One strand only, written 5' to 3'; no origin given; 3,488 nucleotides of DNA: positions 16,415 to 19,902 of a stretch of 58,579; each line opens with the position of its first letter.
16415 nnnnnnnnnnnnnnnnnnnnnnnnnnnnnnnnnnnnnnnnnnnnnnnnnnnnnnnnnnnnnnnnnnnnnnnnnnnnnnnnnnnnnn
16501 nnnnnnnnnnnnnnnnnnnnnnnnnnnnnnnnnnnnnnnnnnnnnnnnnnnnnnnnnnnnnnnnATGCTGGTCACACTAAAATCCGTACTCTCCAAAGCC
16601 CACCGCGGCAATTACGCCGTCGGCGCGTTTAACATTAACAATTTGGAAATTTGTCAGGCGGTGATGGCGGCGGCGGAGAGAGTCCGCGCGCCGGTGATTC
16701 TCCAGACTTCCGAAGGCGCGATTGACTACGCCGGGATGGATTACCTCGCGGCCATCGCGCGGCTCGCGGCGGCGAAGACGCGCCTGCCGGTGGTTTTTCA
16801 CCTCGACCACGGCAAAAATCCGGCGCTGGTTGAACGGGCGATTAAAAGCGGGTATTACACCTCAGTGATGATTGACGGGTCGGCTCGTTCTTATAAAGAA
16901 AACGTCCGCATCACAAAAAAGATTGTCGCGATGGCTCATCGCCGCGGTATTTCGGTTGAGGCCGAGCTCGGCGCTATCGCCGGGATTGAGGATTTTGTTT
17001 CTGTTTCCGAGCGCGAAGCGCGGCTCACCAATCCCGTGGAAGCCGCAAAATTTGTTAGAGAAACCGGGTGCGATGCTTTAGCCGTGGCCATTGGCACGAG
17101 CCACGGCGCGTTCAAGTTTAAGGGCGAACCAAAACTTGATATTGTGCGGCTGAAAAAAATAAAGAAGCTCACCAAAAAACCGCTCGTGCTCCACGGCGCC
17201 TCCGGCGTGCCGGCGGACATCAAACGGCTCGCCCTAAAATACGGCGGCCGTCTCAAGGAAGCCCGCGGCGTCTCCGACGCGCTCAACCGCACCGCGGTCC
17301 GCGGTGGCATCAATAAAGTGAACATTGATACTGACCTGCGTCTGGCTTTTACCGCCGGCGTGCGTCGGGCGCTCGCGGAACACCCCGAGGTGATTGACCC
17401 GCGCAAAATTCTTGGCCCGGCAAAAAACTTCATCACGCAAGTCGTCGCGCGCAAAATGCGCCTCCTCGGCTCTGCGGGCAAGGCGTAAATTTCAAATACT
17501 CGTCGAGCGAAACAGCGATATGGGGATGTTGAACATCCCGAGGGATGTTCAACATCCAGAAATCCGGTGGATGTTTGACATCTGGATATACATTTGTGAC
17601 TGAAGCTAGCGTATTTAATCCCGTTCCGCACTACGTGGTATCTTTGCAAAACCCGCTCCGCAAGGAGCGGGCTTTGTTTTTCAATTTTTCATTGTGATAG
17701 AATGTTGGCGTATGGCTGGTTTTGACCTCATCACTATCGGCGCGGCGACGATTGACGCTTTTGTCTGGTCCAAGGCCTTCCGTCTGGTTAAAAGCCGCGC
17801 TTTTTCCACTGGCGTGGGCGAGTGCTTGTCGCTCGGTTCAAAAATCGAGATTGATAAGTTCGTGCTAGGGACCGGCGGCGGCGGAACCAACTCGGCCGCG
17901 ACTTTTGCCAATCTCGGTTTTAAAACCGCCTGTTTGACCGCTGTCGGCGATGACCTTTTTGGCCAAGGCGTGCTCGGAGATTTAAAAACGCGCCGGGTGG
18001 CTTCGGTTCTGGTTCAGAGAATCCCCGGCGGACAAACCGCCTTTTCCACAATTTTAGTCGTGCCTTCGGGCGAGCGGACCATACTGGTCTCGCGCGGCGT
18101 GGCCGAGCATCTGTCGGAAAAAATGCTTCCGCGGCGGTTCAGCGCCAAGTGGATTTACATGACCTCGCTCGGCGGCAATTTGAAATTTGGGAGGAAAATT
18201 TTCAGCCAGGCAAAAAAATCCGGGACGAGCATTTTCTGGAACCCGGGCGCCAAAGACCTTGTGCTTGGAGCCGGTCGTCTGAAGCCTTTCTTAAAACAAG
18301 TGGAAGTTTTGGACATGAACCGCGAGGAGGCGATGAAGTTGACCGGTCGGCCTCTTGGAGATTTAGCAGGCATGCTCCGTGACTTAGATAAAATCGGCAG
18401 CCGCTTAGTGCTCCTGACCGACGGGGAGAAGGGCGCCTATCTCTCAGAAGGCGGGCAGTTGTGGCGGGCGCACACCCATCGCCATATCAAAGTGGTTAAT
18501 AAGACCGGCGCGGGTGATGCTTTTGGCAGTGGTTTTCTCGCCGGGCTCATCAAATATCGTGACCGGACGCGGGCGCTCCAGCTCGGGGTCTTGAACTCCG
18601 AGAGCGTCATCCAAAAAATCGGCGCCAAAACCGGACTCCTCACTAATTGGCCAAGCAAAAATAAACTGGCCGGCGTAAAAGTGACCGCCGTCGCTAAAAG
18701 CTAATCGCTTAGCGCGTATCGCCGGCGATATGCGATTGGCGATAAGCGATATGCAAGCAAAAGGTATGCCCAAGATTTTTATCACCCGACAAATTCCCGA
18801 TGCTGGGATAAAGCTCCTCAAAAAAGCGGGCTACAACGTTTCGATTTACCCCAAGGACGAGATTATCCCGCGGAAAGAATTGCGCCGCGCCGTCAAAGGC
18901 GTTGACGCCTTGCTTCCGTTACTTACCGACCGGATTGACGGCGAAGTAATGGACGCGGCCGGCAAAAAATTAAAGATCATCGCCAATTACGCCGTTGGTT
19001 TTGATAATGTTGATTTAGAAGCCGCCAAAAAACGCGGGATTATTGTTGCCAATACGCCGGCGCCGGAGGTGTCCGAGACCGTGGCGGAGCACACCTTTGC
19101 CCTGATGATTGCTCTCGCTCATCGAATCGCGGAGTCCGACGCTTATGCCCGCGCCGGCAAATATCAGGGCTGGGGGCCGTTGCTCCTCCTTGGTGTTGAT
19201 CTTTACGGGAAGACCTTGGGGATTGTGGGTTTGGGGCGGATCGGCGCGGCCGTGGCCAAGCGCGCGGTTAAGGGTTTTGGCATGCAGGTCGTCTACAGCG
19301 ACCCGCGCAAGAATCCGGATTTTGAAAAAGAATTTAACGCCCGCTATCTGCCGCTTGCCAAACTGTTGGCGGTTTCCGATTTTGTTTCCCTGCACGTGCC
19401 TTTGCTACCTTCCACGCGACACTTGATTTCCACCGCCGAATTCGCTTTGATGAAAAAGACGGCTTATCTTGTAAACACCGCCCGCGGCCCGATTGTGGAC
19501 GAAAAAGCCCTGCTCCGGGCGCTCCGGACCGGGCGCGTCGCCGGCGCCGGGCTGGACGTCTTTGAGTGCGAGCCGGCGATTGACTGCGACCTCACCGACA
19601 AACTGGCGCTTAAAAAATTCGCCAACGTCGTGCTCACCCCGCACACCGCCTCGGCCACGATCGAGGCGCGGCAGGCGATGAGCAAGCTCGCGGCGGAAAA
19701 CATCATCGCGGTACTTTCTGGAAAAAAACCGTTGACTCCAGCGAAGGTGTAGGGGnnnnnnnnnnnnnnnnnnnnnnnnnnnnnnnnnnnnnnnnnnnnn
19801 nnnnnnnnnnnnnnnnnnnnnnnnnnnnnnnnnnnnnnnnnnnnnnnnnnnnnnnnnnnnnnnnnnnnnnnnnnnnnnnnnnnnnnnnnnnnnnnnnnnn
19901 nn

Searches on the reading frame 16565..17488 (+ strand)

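Call 87: search_protein_families(library=pfam, proteins=[window:16565-17488:+], max_evalue=0.001)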
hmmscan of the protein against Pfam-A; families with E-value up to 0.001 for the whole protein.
window:16565-17488:+ (307 aa): 1 family
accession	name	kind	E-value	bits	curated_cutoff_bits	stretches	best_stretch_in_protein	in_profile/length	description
PF01116.26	F_bP_aldolase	-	3.2e-98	329.1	25.5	1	3-306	1-277/277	Fructose-bisphosphate aldolase class-II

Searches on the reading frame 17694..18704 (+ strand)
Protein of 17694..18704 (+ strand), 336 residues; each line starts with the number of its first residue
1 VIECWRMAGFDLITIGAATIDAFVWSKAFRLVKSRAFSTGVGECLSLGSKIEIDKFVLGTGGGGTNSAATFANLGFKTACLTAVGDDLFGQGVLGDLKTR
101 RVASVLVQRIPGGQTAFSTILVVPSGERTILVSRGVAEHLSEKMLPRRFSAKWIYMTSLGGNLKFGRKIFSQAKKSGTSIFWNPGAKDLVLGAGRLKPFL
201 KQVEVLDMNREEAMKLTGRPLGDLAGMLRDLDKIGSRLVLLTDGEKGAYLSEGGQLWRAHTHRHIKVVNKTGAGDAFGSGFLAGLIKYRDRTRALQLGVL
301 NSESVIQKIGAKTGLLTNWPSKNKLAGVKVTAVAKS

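Call 87: search_protein_families(library=pfam, proteins=[window:17694-18704:+], max_evalue=0.001)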
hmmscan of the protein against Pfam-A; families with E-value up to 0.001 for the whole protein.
window:17694-18704:+ (336 aa): 1 family
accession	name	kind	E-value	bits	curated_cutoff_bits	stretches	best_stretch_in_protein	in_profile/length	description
PF00294.29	PfkB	-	6.6e-41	141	25.8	1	49-315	24-299/302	pfkB family carbohydrate kinase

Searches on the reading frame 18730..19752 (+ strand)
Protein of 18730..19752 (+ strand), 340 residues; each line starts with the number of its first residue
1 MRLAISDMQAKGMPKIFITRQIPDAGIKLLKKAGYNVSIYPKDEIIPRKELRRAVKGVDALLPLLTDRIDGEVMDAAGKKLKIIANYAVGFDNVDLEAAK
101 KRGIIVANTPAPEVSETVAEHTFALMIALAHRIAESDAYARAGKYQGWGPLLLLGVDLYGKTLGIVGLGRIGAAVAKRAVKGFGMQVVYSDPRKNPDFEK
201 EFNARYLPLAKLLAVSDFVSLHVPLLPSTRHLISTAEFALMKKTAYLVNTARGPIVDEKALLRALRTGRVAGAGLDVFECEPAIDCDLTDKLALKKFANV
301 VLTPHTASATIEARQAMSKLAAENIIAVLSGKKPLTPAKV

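Call 87: search_protein_families(library=pfam, proteins=[window:18730-19752:+], max_evalue=0.001)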
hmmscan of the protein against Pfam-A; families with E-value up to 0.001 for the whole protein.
window:18730-19752:+ (340 aa): 2 families
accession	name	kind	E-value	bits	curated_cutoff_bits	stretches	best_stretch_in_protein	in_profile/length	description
PF02826.25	2-Hacid_dh_C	-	2.6e-58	196.8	25.1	1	123-307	1-178/178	D-isomer specific 2-hydroxyacid dehydrogenase, NAD binding domain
PF00389.36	2-Hacid_dh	-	2.3e-31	108.7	24.6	1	16-336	1-131/134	D-isomer specific 2-hydroxyacid dehydrogenase, catalytic domain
